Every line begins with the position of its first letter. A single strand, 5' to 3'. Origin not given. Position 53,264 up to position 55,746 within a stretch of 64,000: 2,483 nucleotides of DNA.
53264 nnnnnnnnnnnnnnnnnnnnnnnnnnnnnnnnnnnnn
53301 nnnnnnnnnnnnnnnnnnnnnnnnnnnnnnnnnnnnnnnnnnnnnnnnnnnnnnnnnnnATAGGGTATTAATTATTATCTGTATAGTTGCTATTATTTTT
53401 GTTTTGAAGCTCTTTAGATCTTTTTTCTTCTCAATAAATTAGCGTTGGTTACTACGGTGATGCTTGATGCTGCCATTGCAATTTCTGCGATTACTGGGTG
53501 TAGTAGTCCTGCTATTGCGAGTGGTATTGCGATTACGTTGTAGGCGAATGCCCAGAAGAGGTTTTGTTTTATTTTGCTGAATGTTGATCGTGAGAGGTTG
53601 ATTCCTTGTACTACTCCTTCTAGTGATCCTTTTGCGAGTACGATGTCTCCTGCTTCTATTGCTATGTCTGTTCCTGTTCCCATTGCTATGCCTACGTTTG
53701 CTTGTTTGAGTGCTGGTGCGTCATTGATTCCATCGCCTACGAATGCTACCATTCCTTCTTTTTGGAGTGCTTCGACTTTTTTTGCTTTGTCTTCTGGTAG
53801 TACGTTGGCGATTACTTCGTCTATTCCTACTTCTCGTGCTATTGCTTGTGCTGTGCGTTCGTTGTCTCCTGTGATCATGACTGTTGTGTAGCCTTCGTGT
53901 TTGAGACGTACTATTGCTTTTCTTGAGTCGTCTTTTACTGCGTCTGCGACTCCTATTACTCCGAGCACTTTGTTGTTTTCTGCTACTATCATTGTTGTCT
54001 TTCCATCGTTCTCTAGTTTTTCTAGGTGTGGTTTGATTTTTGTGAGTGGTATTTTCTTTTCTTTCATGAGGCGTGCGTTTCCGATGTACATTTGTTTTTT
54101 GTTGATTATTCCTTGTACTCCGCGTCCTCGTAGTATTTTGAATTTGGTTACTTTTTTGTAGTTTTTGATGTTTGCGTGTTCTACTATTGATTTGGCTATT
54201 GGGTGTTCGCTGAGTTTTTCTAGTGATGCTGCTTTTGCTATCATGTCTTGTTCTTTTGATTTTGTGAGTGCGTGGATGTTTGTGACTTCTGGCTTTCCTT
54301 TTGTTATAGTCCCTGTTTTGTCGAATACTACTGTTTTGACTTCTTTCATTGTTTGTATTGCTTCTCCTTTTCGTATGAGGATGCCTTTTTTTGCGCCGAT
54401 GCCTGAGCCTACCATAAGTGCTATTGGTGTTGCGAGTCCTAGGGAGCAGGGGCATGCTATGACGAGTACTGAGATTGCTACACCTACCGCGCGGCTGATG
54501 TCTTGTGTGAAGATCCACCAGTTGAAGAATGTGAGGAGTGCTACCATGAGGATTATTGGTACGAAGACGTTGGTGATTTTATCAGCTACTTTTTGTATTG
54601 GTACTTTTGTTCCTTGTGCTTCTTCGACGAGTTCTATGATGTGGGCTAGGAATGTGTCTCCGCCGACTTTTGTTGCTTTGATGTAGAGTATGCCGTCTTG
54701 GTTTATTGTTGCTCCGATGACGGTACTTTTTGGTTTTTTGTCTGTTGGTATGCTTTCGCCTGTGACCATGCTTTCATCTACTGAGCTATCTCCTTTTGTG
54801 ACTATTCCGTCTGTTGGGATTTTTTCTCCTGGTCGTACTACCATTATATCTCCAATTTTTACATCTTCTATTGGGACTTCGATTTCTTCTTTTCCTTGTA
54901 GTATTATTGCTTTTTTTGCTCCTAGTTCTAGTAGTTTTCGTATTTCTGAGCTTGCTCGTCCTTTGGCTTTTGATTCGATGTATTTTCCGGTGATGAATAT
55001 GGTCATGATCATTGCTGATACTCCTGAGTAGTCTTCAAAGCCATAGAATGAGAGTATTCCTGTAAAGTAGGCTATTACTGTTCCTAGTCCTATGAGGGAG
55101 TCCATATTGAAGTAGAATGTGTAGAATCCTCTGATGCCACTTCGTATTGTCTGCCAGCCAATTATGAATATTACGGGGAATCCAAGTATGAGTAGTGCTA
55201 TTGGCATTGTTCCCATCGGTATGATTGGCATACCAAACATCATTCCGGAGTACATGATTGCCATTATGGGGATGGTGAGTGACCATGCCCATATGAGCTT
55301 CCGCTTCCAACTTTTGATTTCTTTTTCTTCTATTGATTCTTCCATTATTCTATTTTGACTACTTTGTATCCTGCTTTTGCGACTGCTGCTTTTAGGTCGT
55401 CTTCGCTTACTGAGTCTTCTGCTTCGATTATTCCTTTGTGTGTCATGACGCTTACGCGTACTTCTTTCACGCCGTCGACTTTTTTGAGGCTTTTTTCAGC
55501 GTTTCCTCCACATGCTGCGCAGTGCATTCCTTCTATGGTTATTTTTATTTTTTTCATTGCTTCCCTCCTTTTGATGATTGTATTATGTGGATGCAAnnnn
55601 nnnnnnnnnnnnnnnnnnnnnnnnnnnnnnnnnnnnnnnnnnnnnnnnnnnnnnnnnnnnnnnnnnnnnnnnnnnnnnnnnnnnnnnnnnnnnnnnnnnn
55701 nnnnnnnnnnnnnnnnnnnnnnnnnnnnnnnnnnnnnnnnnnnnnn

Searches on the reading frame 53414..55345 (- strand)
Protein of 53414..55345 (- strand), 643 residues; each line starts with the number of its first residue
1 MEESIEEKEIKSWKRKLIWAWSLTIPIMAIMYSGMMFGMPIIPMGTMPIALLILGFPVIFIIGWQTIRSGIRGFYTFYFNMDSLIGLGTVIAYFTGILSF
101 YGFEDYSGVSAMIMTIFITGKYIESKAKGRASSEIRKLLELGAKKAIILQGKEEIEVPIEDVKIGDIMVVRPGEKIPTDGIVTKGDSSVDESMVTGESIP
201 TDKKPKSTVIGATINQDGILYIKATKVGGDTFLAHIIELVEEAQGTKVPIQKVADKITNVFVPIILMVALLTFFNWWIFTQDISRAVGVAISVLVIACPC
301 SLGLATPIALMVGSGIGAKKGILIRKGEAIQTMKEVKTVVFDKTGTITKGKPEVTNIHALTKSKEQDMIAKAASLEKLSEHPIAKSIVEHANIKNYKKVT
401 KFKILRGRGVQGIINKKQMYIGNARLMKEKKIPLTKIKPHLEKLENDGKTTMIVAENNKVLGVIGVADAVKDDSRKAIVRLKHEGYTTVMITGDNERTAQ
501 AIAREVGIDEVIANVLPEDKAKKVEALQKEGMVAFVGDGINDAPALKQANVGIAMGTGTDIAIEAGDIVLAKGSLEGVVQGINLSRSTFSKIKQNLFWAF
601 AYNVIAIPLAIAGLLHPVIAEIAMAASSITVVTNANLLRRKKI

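Call 7: search_protein_families(library=pfam, proteins=[window:53414-55345:-], max_evalue=0.1)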
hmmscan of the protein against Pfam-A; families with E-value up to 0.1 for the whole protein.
window:53414-55345:- (643 aa): 4 families
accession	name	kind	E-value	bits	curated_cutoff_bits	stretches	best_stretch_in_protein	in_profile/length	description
PF00122.25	E1-E2_ATPase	-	3.7e-55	186.7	28.1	1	142-320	3-181/181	E1-E2 ATPase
PF00702.32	Hydrolase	-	2.2e-37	129.8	26.4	1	336-550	1-191/191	haloacid dehalogenase-like hydrolase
PF08282.18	Hydrolase_3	-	1.3e-06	28.7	20.9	1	531-581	204-254/255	haloacid dehalogenase-like hydrolase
PF12710.13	HAD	-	1.4e-06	29.3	27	1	477-547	93-189/189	haloacid dehalogenase-like hydrolase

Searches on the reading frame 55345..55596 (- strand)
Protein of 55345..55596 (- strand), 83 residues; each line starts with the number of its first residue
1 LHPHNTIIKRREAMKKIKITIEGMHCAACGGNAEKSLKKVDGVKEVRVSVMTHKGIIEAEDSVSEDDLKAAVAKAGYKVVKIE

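Call 7: search_protein_families(library=pfam, proteins=[window:55345-55596:-], max_evalue=0.1)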
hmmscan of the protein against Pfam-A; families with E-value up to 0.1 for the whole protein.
window:55345-55596:- (83 aa): 6 families
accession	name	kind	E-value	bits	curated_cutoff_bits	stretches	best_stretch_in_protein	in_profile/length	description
PF00403.32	HMA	-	8.5e-14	52.1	24.8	1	19-78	2-62/62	Heavy-metal-associated domain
PF12244.13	DUF3606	-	0.023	14.9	24.3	1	62-82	29-49/54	Protein of unknown function (DUF3606)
PF23902.1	AAA_lid_PRS2_C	-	0.043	14.4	34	1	43-74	38-69/73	PRS2 AAA+ lid C-terminal domain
PF19803.4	DUF6286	-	0.046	14.6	35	1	23-75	34-87/108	Family of unknown function (DUF6286)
PF09581.16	Spore_III_AF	-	0.051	14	28.3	1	12-74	120-173/185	Stage III sporulation protein AF (Spore_III_AF)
PF01206.22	TusA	-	0.054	13.8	28.6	0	22-83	6-58/70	Sulfurtransferase TusA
